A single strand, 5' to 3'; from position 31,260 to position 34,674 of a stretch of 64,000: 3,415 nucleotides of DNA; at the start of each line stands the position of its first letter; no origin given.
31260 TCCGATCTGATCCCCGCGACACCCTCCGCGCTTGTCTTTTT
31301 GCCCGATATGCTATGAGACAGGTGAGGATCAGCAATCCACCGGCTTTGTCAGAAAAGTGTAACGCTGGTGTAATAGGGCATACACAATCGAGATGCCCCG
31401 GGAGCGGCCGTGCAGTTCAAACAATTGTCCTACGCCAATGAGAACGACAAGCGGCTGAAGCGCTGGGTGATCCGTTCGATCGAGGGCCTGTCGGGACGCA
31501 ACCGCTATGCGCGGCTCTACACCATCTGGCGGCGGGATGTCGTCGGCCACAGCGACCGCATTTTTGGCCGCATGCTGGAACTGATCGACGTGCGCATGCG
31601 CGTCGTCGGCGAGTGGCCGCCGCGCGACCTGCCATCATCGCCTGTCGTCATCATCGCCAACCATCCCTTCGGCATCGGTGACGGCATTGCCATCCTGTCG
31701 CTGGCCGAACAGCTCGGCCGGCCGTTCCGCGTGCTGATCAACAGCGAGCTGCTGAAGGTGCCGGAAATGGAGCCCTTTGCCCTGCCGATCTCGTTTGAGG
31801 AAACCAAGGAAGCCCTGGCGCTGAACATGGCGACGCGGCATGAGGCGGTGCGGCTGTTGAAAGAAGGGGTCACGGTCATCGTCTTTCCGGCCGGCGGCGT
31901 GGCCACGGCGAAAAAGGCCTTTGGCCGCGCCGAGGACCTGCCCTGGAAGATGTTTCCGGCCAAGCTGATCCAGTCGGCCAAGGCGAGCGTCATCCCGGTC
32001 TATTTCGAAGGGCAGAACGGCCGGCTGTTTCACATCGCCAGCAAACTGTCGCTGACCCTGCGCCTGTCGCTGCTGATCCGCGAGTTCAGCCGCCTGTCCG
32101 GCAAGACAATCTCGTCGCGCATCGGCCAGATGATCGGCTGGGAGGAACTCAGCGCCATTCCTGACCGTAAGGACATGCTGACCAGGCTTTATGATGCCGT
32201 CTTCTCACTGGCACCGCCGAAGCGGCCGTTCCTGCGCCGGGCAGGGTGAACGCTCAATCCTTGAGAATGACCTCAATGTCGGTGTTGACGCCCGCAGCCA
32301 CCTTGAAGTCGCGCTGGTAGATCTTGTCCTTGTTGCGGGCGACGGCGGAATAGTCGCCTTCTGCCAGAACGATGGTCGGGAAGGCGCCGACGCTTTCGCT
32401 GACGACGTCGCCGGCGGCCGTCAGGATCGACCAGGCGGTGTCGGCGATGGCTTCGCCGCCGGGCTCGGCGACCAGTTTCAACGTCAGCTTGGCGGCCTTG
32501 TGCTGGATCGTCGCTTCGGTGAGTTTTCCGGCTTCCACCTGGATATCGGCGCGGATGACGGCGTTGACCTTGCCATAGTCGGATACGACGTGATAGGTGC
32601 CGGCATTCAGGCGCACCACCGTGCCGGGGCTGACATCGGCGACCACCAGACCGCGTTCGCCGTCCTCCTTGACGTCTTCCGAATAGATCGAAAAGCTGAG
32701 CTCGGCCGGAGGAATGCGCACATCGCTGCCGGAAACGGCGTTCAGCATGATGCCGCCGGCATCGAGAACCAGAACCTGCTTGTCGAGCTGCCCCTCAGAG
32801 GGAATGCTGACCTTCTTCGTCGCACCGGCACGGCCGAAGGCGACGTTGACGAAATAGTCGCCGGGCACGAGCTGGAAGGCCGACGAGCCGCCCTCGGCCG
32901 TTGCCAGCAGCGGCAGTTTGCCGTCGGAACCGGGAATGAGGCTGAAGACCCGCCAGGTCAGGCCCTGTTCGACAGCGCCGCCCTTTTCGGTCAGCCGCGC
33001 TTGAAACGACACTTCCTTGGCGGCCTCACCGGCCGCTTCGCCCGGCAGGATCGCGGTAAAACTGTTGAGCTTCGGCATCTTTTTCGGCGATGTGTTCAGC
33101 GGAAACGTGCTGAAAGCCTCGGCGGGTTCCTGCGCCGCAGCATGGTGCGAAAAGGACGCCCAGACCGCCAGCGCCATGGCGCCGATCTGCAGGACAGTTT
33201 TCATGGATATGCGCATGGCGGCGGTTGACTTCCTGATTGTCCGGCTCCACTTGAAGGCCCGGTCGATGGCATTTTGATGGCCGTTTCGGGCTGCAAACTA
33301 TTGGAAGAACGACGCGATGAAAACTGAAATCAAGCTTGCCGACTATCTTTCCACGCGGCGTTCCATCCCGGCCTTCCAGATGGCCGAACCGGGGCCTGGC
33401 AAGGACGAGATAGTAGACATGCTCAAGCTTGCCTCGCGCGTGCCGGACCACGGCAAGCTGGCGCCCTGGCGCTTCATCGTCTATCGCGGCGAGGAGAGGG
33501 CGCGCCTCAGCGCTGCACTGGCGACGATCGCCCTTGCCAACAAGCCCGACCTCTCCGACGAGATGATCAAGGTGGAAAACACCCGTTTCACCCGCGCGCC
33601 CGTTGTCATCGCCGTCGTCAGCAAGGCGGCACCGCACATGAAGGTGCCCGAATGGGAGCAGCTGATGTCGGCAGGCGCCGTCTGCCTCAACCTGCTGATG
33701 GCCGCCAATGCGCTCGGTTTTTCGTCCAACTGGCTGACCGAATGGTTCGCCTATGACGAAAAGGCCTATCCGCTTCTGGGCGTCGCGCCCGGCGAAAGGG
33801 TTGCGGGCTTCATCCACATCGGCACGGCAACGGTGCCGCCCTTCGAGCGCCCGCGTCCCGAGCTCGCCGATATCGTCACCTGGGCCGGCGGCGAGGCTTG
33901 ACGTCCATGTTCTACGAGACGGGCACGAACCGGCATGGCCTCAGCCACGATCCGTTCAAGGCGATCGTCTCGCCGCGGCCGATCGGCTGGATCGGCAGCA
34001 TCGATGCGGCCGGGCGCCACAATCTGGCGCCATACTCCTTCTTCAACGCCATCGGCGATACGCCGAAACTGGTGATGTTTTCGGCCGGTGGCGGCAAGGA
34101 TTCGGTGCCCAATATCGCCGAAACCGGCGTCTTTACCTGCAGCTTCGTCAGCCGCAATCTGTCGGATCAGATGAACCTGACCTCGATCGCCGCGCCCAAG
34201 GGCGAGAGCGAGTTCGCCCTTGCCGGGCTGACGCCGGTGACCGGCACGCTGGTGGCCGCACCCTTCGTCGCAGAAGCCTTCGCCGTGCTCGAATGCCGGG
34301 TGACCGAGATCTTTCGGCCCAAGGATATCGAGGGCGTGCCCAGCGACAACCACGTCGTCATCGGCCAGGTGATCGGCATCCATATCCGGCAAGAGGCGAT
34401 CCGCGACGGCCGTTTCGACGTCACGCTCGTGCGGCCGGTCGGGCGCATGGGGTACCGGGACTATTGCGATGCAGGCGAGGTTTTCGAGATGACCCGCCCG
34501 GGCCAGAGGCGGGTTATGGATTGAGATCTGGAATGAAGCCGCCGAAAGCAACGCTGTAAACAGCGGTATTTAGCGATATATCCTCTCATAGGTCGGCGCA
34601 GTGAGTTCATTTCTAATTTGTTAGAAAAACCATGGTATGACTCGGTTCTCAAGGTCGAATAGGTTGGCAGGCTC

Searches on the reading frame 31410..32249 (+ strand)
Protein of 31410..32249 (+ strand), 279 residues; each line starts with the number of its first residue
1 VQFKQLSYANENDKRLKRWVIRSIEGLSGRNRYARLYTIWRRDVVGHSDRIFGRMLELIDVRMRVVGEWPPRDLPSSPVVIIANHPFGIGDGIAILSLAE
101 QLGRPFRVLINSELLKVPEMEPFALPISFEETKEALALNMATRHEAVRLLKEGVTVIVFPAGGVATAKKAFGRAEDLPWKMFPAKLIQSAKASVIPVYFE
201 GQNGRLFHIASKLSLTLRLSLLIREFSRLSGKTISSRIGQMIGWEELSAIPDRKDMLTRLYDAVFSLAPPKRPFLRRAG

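Call 37: search_protein_families(library=pfam, proteins=[window:31410-32249:+], max_evalue=0.0001)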
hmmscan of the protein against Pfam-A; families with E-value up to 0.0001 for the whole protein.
window:31410-32249:+ (279 aa): 2 families
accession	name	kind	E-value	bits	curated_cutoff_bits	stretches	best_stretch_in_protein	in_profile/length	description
PF19576.4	Acyltransf_2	-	1.2e-09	38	27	1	75-221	68-207/266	Acyltransferase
PF01553.26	Acyltransferase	-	1.1e-08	35.4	23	1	74-199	10-131/132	Acyltransferase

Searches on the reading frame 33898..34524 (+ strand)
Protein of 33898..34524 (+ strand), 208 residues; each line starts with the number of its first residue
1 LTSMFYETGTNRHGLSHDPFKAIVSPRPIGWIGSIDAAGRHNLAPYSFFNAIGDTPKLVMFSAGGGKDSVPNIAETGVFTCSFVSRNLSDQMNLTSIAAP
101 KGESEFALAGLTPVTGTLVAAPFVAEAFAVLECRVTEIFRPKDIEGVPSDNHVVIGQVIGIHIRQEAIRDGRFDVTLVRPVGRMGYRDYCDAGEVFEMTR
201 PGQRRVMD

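Call 37: search_protein_families(library=pfam, proteins=[window:33898-34524:+], max_evalue=0.0001)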
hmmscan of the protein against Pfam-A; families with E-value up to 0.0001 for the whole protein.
window:33898-34524:+ (208 aa): 1 family
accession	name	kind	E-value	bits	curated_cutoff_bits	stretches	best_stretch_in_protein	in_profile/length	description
PF01613.24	Flavin_Reduct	-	1.3e-21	77.8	27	1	26-167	5-137/153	Flavin reductase like domain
